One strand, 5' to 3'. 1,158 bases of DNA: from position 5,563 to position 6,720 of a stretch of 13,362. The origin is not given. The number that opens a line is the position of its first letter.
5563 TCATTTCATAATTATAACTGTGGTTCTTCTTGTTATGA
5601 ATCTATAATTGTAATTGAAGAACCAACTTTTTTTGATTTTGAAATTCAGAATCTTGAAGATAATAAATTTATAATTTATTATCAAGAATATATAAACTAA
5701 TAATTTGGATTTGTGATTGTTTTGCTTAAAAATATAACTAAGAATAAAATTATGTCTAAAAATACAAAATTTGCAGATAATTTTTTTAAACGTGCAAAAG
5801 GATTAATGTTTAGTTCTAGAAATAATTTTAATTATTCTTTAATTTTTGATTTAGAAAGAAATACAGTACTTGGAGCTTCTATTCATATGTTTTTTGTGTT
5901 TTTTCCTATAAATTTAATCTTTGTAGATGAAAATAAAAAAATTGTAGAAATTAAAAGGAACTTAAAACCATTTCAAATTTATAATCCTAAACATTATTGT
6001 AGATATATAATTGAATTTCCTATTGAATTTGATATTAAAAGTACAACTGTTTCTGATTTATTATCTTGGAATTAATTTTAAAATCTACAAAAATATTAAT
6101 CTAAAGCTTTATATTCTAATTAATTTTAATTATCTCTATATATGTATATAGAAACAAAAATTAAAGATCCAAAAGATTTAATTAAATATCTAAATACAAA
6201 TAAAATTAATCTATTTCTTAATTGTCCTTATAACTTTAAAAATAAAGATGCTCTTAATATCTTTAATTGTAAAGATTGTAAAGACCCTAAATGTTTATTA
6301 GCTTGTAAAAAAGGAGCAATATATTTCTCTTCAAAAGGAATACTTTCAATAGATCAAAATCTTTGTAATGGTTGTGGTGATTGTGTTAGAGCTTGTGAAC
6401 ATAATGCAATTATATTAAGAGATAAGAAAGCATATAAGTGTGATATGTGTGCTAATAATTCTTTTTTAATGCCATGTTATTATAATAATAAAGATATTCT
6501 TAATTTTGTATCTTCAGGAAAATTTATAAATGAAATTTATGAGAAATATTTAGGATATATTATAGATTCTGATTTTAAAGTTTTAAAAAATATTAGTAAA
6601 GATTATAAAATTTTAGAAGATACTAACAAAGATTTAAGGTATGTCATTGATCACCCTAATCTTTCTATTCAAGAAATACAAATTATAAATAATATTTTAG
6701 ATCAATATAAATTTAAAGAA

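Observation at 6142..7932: Type IV filament ATPase fused to an N-terminal 12-cysteine ferredoxin-like (Fe-S) domain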

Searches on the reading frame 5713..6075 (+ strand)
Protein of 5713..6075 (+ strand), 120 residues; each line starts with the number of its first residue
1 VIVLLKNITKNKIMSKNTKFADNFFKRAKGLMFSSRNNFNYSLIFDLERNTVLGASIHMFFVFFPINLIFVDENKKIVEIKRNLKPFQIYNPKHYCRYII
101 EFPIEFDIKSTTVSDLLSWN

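Call 4: search_protein_families(library=pfam, proteins=[window:5713-6075:+], max_evalue=0.01)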
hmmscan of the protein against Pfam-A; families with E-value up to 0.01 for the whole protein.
window:5713-6075:+ (120 aa): 1 family
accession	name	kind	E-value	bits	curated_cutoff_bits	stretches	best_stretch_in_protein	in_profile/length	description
PF02643.20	DUF192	-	1.1e-13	51.5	27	1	19-103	4-79/96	Uncharacterized ACR, COG1430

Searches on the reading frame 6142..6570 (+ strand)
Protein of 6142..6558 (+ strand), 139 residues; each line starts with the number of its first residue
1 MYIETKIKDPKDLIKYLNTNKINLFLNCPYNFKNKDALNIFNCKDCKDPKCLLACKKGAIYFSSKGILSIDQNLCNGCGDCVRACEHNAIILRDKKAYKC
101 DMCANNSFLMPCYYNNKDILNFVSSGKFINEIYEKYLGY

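Call 18: search_solved_structures(query=window:6142-6558:+, max_evalue=1, show_alignments=2)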
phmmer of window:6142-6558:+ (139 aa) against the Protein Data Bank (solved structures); distinct sequences matched with E-value up to 1: 59.
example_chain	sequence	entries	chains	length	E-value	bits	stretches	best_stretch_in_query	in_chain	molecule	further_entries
9mqx_E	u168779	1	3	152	1.8e-09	40.8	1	41-110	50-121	Fe-S-cluster-containing hydrogenase subunit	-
2vpw_B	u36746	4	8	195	3.4e-09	39.9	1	42-105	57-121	NRFC PROTEIN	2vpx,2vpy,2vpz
2ivf_B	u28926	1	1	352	5e-09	39.4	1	43-103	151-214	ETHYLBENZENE DEHYDROGENASE BETA-SUBUNIT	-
1kqf_B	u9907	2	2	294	1.1e-08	38.3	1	35-105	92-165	FORMATE DEHYDROGENASE, NITRATE-INDUCIBLE, IRON-SULFUR SUBUNIT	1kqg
9sw6_G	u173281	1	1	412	8.9e-08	35.4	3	41-99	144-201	Polyferredoxin protein MvhB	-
7qv7_B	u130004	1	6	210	1.2e-06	31.7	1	40-92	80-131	Hydrogen dependent carbon dioxide reductase subunit HycB4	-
1y4z_B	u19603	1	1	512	1.8e-06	31.1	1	42-103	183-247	Respiratory nitrate reductase 1 beta chain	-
3egw_B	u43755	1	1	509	1.8e-06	31.1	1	42-103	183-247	Respiratory nitrate reductase 1 beta chain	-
1q16_B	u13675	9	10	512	4.2e-06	29.9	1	42-103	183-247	Respiratory nitrate reductase 1 beta chain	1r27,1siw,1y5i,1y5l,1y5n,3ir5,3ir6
9eri_B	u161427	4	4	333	8e-06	29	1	50-92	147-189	Na(+)-translocating ferredoxin:NAD(+) oxidoreductase complex subunit B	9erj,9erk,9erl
5t5i_G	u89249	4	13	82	1.8e-05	27.9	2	72-90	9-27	Tungsten formylmethanofuran dehydrogenase subunit fwdG | Tungsten formylmethanofuran dehydrogenase, subunit G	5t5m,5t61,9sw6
5odc_A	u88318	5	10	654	3.5e-05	26.9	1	66-95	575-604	Heterodisulfide reductase, subunit A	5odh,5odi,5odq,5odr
8rvv_A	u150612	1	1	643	0.00012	25.2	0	50-90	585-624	H(2):CoB-CoM heterodisulfide,ferredoxin reductase subunit A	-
8rvu_a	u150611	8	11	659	0.00012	25.2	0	50-90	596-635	H(2):CoB-CoM heterodisulfide,ferredoxin reductase subunit A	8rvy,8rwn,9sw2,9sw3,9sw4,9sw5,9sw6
4ydd_B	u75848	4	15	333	0.00012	25.2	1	43-103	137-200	DMSO reductase family type II enzyme, iron-sulfur subunit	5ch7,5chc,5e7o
7qv7_A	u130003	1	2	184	0.004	20.3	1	37-91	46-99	Hydrogen dependent carbon dioxide reductase subunit HycB3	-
7qv7_D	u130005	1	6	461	0.14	15.3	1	63-91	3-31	Hydrogen dependent carbon dioxide reductase subunit HydA2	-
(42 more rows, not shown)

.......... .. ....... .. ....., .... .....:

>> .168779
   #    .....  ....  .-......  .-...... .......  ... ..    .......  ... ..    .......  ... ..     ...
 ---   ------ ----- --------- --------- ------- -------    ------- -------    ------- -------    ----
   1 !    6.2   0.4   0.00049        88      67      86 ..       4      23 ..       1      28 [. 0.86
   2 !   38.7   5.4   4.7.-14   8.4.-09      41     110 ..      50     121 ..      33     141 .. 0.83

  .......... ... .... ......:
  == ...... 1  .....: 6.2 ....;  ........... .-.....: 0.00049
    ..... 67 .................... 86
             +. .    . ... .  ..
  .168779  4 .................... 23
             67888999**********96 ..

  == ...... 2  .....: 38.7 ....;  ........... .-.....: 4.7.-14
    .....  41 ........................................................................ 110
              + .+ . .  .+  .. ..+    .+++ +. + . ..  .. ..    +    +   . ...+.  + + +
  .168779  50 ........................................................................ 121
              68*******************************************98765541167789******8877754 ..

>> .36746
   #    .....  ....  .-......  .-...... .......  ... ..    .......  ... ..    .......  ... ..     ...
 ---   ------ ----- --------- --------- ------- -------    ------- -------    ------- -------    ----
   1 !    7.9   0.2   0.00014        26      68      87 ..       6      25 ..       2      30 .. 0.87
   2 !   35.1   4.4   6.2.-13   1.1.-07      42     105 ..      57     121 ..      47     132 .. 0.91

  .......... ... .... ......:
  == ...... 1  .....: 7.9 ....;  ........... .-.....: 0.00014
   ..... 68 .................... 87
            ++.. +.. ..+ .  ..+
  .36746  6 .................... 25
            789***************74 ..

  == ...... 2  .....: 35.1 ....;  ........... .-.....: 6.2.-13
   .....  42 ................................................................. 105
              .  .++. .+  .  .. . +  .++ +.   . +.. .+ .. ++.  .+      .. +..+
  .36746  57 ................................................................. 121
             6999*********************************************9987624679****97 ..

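Call 41: predict_structure(alignment_id=A3)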
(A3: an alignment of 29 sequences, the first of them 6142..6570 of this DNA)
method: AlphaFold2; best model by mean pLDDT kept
length: 143 residues; sequences in the alignment: 29
mean_pLDDT: 91.4   pTM: 0.79
mean pLDDT of the five models: 91.4, 90.3, 89.6, 88.8, 88.5
residues with pLDDT >= 90: 106; 70-90: 36; 50-70: 1; < 50: 0
segments of 3 or more residues with pLDDT < 50: none
pLDDT, mean of each block of 10 residues (from residue 1): 92 96 95 94 90 97 88 97 97 96 89 95 79 79 75
secondary structure, 60 per line:
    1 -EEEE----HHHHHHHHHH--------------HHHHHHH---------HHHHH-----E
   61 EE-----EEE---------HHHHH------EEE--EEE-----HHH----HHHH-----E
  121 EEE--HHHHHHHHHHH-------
elements in order: E2-5 H10-19 H34-40 H50-54 E60-62 E68-70 H80-84 E91-93 E96-98 H111-114 E120-123 H126-136

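Call 45: fold_search(model_id=the predicted structure, library=pdb)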
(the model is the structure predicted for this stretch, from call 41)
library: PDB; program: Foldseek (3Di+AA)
matches with E <= 10: 127; with E <= 0.001: 18
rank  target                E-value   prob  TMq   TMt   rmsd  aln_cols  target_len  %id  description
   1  6x1o_B                9.9e-06  1.00  0.48  0.42  10.9       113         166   26  WOR5 from Pyrococcus furiosus, as crystallized (released 2021-11-24)
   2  9mqx_G                1.1e-05  1.00  0.50  0.48   5.9        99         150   25  Electron-bifurcating Tungstopyranopterin-containing aldehyde oxidoreductase with NADH (released 2025-07-16)
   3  6x6u_B                1.4e-05  1.00  0.53  0.46  11.2       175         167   18  WOR5 from Pyrococcus furiosus, taurine-bound (released 2021-12-15)
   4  9mqx_E                2.0e-05  1.00  0.51  0.48   7.2       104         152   27  Electron-bifurcating Tungstopyranopterin-containing aldehyde oxidoreductase with NADH (released 2025-07-16)
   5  2ivf_B                2.1e-05  1.00  0.41  0.18   1.1        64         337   41  Ethylbenzene dehydrogenase from Aromatoleum aromaticum (released 2006-09-14)
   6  1kqf_B                2.5e-05  1.00  0.50  0.27   5.7       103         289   31  FORMATE DEHYDROGENASE N FROM E. COLI (released 2002-03-15)
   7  2vpw_B                8.4e-05  1.00  0.41  0.31   1.5        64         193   31  Polysulfide reductase with bound menaquinone (released 2008-06-10)
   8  7qv7_A                9.0e-05  1.00  0.50  0.42   6.3       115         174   24  Cryo-EM structure of Hydrogen-dependent CO2 reductase. (released 2022-07-06)
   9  4v4c_B                1.5e-04  1.00  0.48  0.27   4.9       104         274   24  Crystal Structure of Pyrogallol-Phloroglucinol Transhydroxylase from Pelobacter acidigallici (released 2014-07-09)
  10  7qv7_B                2.5e-04  1.00  0.45  0.36   5.8       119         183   24  Cryo-EM structure of Hydrogen-dependent CO2 reductase. (released 2022-07-06)
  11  7b04_D                3.6e-04  1.00  0.41  0.15   1.3        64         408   38  Structure of Nitrite oxidoreductase (Nxr) from the anammox bacterium Kuenenia stuttgartiensis. (released 2021-07-14)
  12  8c0z_C                3.8e-04  1.00  0.50  0.45   7.2       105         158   22  CryoEM structure of a tungsten-containing aldehyde oxidoreductase from Aromatoleum aromaticum (released 2023-05-31)
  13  1siw_B                6.0e-04  1.00  0.48  0.15  12.2       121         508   26  Crystal structure of the apomolybdo-NarGHI (released 2004-06-08)
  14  1r27_B                6.8e-04  1.00  0.41  0.13   1.1        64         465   36  Crystal Structure of NarGH complex (released 2004-02-17)
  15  1q16_B                7.7e-04  1.00  0.42  0.12   1.4        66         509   35  Crystal structure of Nitrate Reductase A, NarGHI, from Escherichia coli (released 2003-10-07)
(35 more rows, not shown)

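Call 79: search_solved_structures(query=A3, max_evalue=0.00001, show_alignments=3)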
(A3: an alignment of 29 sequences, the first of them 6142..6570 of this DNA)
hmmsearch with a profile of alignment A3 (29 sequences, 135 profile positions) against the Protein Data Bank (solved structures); distinct sequences matched with E-value up to 0.00001: 60.
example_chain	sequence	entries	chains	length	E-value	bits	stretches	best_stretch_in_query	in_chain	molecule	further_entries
9sw6_G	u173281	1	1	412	9.8e-31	109.5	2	31-91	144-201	Polyferredoxin protein MvhB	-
5t5i_F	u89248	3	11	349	7.6e-20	74.2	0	61-94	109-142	Tungsten formylmethanofuran dehydrogenase subunit fwdF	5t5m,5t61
9sw6_H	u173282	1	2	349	1.2e-19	73.6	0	61-94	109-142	Tungsten formylmethanofuran dehydrogenase, subunit F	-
7bkb_K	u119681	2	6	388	2.1e-18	69.6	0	60-86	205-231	Formylmethanofuran dehydrogenase, subunit F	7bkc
9sfi_O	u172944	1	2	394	1.1e-17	67.3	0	32-88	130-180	Ferredoxin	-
9mqx_E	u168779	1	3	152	1.3e-17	67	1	23-118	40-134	Fe-S-cluster-containing hydrogenase subunit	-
7qv7_B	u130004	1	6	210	3.1e-17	65.8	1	29-84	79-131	Hydrogen dependent carbon dioxide reductase subunit HycB4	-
2ivf_B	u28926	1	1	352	3.7e-17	65.5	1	32-110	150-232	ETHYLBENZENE DEHYDROGENASE BETA-SUBUNIT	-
9sfi_T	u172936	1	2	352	3.8e-17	65.5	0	57-84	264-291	4Fe-4S ferredoxin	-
2vpw_B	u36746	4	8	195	1.9e-16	63.2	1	31-110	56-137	NRFC PROTEIN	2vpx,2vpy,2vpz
7qv7_A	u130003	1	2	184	1.8e-15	60.1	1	28-84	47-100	Hydrogen dependent carbon dioxide reductase subunit HycB3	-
1kqf_B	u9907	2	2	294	6e-15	58.4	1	32-126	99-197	FORMATE DEHYDROGENASE, NITRATE-INDUCIBLE, IRON-SULFUR SUBUNIT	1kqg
9eri_B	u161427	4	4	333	1.7e-14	56.9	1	39-88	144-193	Na(+)-translocating ferredoxin:NAD(+) oxidoreductase complex subunit B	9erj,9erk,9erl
7z0s_B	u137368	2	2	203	2.5e-14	56.3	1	32-85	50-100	Formate hydrogenlyase subunit 2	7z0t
4ydd_B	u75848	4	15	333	2.8e-13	53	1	32-115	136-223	DMSO reductase family type II enzyme, iron-sulfur subunit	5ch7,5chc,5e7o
7qv7_D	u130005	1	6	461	6.4e-06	29.1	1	55-92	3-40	Hydrogen dependent carbon dioxide reductase subunit HydA2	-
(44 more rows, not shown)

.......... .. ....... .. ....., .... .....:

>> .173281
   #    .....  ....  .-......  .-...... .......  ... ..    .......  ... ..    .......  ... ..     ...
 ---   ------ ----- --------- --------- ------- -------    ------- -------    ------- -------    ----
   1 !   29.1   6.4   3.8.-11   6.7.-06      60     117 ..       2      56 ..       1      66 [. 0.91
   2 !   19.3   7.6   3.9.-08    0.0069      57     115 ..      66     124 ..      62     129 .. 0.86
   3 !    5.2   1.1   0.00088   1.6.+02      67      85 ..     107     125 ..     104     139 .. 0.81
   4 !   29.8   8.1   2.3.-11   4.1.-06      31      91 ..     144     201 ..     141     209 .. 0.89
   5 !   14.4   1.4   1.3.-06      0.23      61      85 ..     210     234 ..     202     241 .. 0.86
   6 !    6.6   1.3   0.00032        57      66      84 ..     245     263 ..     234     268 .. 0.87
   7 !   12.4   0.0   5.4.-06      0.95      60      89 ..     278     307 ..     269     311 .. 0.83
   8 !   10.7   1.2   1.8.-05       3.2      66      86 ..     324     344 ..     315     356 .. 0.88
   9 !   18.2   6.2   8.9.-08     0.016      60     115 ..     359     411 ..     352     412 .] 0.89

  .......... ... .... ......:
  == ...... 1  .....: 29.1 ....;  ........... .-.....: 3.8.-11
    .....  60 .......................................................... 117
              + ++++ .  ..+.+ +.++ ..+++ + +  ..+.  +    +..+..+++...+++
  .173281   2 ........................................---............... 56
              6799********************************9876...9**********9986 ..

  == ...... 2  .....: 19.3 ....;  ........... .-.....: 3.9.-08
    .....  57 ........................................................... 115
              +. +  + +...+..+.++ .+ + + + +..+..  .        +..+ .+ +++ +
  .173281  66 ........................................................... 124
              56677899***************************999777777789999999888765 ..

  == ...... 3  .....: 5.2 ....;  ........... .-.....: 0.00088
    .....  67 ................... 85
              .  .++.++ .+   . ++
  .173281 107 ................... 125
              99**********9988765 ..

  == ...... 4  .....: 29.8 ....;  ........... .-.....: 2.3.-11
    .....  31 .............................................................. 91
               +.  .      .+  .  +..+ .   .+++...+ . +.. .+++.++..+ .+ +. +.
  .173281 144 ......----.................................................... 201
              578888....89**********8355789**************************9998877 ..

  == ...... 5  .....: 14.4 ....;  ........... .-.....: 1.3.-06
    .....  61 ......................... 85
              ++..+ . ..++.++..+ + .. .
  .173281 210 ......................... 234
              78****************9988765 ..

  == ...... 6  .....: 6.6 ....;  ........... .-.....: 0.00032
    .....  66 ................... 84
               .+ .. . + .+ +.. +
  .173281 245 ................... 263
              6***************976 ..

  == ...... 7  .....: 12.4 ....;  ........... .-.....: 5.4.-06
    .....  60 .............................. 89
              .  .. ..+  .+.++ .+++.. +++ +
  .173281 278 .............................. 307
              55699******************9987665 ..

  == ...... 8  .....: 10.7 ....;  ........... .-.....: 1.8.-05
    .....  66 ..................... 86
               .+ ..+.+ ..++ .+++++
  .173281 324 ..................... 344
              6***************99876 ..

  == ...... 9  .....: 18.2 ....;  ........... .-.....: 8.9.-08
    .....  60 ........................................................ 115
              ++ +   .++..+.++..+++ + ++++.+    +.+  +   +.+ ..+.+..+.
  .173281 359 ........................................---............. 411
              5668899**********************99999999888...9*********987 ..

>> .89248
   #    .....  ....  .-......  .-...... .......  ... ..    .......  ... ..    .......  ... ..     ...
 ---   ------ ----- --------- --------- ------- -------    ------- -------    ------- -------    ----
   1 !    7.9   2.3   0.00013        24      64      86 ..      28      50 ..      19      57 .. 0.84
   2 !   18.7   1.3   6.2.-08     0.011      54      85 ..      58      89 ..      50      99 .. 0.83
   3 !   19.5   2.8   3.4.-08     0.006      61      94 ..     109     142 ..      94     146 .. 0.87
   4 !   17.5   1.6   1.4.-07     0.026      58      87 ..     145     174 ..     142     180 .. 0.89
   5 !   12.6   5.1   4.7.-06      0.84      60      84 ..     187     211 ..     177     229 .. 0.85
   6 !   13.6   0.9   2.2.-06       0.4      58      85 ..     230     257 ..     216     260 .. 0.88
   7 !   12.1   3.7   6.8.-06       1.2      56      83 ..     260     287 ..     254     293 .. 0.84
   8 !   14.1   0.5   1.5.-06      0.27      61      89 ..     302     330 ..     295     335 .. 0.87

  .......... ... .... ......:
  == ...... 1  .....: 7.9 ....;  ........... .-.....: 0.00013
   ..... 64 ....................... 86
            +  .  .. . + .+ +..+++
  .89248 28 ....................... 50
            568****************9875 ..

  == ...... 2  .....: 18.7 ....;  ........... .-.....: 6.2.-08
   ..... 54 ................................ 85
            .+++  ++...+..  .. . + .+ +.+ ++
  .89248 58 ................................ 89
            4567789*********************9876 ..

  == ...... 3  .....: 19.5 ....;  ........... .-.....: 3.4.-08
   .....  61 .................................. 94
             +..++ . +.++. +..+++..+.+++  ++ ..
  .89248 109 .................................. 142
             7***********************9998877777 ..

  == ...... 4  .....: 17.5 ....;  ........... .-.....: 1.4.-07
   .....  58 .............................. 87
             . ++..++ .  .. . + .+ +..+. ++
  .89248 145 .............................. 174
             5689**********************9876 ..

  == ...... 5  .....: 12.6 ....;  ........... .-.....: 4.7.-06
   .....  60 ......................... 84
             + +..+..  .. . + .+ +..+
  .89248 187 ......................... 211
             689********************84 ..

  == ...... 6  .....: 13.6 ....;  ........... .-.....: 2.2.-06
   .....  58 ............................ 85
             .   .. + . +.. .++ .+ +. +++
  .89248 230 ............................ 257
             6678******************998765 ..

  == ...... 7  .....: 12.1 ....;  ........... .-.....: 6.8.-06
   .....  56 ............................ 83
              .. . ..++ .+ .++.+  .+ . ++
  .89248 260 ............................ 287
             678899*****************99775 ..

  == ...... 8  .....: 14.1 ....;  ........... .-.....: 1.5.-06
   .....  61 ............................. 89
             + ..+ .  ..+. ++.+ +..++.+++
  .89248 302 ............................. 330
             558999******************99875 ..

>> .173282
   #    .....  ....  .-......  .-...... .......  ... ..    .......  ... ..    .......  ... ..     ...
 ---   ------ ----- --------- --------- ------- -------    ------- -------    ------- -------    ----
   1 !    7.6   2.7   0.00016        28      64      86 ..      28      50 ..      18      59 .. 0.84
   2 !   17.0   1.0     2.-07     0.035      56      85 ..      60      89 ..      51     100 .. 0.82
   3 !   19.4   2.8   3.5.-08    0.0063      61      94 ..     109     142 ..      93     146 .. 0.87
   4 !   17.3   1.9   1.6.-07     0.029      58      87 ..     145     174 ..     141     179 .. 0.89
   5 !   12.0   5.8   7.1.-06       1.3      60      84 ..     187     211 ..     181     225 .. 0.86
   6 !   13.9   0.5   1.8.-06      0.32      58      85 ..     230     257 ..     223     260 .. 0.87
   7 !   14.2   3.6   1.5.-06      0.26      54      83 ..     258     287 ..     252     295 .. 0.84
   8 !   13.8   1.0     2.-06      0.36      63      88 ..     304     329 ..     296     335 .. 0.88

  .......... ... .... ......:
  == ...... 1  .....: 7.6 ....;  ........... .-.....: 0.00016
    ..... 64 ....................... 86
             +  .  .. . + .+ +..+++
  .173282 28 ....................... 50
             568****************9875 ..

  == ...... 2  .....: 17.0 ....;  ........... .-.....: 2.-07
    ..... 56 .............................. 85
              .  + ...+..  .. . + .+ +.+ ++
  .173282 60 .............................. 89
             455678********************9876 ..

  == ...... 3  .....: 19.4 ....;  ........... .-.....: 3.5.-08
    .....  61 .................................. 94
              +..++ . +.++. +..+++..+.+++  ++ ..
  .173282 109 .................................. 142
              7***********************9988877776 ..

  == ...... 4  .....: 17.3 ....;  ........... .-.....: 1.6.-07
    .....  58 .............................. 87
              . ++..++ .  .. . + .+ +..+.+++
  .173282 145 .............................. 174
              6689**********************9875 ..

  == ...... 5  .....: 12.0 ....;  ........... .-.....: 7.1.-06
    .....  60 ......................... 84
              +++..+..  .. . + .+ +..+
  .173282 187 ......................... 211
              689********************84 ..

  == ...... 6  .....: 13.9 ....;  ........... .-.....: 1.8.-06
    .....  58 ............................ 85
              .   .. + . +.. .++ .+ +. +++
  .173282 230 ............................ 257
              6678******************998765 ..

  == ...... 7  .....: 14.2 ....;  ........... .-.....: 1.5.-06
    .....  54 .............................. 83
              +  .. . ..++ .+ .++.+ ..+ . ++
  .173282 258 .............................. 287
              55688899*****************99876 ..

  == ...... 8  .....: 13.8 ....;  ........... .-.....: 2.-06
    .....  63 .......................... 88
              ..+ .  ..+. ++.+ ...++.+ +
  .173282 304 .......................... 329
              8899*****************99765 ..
